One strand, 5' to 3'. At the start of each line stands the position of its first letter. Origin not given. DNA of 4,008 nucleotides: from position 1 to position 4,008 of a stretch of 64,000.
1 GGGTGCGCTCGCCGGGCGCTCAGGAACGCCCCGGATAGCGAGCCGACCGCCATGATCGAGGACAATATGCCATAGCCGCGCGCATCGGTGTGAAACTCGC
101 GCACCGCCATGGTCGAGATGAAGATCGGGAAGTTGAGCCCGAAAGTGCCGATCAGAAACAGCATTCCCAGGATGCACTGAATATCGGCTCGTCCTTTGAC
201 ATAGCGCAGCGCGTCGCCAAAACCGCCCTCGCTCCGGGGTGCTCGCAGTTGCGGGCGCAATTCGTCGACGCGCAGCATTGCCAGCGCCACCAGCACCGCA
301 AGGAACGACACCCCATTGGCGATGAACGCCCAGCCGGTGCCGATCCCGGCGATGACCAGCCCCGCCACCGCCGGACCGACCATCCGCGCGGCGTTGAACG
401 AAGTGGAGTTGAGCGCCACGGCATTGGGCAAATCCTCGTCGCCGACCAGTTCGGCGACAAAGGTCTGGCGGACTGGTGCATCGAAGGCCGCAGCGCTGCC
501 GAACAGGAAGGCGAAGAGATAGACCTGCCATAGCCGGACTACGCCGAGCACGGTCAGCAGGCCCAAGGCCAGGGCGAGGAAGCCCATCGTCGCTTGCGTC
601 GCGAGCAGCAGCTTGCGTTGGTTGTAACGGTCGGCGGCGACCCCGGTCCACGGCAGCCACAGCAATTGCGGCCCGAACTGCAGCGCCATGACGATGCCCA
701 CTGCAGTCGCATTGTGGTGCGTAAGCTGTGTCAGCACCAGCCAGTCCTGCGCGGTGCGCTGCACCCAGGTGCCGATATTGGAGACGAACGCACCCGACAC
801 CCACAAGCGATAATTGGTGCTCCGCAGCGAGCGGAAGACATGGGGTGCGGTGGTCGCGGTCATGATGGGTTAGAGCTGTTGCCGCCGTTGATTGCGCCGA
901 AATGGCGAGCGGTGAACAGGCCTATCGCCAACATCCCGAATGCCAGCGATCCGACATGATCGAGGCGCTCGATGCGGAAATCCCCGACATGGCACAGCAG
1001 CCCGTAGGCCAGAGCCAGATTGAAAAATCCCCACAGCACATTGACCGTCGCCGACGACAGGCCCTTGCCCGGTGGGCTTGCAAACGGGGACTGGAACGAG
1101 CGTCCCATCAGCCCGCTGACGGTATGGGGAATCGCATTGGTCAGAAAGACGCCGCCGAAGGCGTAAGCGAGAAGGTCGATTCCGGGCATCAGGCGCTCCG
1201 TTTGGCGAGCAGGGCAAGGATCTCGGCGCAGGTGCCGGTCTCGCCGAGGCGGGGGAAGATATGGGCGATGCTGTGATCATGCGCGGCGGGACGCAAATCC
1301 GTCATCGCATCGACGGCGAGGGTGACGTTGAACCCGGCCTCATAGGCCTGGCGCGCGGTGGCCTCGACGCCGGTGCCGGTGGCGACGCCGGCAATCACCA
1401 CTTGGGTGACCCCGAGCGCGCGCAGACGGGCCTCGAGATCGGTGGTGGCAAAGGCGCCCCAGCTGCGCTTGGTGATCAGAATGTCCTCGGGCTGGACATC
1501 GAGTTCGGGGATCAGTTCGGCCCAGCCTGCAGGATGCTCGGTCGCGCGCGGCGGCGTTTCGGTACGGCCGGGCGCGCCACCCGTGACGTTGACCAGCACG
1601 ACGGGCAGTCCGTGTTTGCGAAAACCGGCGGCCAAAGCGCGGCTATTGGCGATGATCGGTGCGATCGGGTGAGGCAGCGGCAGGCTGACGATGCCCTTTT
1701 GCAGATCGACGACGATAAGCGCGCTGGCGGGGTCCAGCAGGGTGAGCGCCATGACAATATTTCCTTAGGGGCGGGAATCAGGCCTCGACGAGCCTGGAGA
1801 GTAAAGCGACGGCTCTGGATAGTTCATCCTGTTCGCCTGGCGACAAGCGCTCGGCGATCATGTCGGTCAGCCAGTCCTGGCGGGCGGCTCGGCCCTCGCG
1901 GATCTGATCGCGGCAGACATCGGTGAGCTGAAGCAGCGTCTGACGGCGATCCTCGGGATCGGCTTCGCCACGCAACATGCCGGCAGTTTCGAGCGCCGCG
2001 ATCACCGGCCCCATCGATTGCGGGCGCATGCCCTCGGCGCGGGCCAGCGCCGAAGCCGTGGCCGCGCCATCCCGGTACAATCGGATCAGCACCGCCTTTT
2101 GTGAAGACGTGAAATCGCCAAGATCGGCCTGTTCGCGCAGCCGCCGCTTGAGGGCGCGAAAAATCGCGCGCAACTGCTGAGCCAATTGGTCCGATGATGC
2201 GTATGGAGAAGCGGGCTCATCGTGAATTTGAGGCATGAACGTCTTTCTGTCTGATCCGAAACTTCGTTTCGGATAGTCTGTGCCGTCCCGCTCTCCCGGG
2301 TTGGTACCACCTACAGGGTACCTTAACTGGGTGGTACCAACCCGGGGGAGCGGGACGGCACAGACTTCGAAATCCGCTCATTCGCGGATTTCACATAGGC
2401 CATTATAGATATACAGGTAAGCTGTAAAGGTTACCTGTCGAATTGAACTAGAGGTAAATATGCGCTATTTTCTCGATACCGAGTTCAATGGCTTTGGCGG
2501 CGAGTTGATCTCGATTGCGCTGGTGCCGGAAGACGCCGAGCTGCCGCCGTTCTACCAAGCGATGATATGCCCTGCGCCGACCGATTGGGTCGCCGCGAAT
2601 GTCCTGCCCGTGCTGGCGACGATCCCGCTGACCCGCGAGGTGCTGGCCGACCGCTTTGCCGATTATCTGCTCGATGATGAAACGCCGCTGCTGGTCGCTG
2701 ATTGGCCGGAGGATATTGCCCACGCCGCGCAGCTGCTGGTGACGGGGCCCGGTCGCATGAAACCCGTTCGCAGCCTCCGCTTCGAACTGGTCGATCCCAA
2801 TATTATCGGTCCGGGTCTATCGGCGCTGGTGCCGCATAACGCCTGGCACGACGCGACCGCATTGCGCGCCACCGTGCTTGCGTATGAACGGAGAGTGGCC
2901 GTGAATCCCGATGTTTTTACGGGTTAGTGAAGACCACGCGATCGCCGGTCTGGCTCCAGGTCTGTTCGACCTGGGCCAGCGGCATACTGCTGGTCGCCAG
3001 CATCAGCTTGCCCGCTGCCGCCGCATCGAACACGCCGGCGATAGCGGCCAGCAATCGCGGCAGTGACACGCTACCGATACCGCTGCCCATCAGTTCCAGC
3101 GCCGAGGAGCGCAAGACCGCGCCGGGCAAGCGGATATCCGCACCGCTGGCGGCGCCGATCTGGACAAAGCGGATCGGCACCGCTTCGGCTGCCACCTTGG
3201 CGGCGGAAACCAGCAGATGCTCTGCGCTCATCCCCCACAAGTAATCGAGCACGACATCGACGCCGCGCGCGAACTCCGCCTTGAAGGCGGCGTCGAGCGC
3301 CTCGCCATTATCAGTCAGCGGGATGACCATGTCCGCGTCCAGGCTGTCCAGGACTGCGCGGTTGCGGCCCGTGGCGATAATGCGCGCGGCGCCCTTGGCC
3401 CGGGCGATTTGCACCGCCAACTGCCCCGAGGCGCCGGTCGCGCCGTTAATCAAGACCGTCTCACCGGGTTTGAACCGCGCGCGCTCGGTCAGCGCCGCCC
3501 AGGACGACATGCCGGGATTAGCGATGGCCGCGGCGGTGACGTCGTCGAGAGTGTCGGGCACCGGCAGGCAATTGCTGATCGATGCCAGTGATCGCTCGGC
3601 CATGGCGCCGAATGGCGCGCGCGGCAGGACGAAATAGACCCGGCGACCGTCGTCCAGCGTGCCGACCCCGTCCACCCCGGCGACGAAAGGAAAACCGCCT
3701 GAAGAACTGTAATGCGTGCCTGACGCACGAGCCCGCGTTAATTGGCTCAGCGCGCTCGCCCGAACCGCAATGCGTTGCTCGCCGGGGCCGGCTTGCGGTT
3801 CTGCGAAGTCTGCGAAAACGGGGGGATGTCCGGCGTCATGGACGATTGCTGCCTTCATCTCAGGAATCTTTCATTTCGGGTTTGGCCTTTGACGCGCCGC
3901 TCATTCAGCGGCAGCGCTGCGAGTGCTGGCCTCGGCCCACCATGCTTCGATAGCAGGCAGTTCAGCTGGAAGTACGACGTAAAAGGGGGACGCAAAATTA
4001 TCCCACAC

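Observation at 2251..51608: Five-copy three-hairpin element family that conserves structure rather than sequence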

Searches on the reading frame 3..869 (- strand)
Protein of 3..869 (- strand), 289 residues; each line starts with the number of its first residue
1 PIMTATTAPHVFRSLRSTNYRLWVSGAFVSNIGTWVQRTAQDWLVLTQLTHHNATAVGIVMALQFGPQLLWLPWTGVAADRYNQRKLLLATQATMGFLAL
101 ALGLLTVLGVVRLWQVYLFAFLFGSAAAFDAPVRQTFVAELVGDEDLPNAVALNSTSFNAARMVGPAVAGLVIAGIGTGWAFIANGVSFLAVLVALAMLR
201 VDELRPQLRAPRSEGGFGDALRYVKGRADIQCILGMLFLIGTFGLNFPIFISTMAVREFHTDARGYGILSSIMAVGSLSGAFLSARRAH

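Call 82: search_protein_families(library=pfam, proteins=[window:3-869:-], max_evalue=0.00001)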
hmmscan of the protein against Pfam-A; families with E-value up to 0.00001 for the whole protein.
window:3-869:- (289 aa): 2 families
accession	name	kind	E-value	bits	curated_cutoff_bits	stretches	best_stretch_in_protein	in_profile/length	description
PF05977.19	MFS_3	-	3.5e-41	141.7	27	1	15-286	7-276/524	Transmembrane secretion effector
PF07690.21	MFS_1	-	3.5e-26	92.4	33.4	1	26-283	4-254/347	Major Facilitator Superfamily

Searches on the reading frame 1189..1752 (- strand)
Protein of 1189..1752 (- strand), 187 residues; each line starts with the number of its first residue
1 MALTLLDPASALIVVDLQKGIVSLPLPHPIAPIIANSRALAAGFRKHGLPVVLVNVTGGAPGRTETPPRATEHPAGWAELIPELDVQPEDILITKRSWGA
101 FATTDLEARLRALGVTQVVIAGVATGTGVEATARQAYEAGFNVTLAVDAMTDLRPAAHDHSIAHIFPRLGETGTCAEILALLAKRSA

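Call 82: search_protein_families(library=pfam, proteins=[window:1189-1752:-], max_evalue=0.00001)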
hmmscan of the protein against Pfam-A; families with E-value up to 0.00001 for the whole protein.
window:1189-1752:- (187 aa): 1 family
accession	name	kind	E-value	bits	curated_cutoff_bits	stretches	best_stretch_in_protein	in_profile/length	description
PF00857.26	Isochorismatase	-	1.3e-40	139.8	27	1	10-175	1-173/175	Isochorismatase domain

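Call 92: find_homologous_proteins(query=window:1189-1752:-, max_evalue=1e-40)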
Query window:1189-1752:- (187 aa): 7889 proteins with E <= 1e-40 among 8000 candidates; the best 120 are listed.
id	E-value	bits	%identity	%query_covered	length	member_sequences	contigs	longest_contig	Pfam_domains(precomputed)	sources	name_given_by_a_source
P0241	2.2e-114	398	100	100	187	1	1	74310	PF00857.27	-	-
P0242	7.7e-85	302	75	100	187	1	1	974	PF00857.27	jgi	jgi:nicotinamidase-related amidase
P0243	3.8e-84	299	73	98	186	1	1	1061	PF00857.27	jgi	jgi:nicotinamidase-related amidase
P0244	1.5e-83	297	74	99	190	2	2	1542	PF00857.27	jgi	jgi:nicotinamidase-related amidase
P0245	2.3e-83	297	73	100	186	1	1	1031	PF00857.27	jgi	jgi:nicotinamidase-related amidase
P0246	3.5e-83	296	72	100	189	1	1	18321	PF00857.27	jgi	jgi:nicotinamidase-related amidase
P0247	3.8e-83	296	76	99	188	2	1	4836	PF00857.27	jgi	-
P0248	4.8e-83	296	72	98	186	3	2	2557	PF00857.27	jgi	jgi:nicotinamidase-related amidase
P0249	6.1e-83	295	73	98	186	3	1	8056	PF00857.27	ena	-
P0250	8.9e-83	295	72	100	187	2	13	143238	PF00857.27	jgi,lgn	jgi:nicotinamidase-related amidase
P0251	1.2e-82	294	73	100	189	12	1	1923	PF00857.27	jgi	jgi:nicotinamidase-related amidase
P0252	1.2e-82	294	72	99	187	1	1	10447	PF00857.27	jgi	jgi:nicotinamidase-related amidase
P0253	1.9e-82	294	72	99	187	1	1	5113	PF00857.27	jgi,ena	jgi:nicotinamidase-related amidase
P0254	2.1e-82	294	73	100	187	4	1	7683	PF00857.27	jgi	jgi:nicotinamidase-related amidase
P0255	2.1e-82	294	74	100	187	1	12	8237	PF00857.27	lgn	-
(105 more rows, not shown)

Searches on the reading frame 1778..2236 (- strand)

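Call 21: search_protein_families(library=pfam, proteins=[window:1778-2236:-], max_evalue=0.001)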
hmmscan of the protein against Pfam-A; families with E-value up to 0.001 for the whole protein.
window:1778-2236:- (152 aa): 3 families
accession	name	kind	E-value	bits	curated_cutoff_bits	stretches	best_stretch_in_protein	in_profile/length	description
PF01047.28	MarR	-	2.2e-10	40.7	24.6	1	43-99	2-58/59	MarR family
PF12802.13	MarR_2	-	2.8e-07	31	27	1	41-99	2-61/61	MarR family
PF13463.12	HTH_27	-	0.00039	21.1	22.2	1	46-106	5-66/68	Winged helix DNA-binding domain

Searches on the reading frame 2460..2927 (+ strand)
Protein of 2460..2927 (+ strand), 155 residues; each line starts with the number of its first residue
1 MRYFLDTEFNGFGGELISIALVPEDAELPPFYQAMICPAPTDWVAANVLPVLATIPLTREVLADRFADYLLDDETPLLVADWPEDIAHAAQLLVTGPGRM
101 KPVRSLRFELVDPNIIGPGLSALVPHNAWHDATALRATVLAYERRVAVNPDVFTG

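Call 21: search_protein_families(library=pfam, proteins=[window:2460-2927:+], max_evalue=0.001)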
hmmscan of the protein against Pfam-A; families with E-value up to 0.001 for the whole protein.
window:2460-2927:+ (155 aa): 0 families

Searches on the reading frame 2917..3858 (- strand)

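Call 82: search_protein_families(library=pfam, proteins=[window:2917-3858:-], max_evalue=0.00001)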
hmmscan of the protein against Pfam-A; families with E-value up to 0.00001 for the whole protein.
window:2917-3858:- (313 aa): 1 family
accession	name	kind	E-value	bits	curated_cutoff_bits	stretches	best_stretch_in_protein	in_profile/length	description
PF00107.32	ADH_zinc_N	-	3.9e-08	33.7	31.8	1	145-267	3-121/129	Zinc-binding dehydrogenase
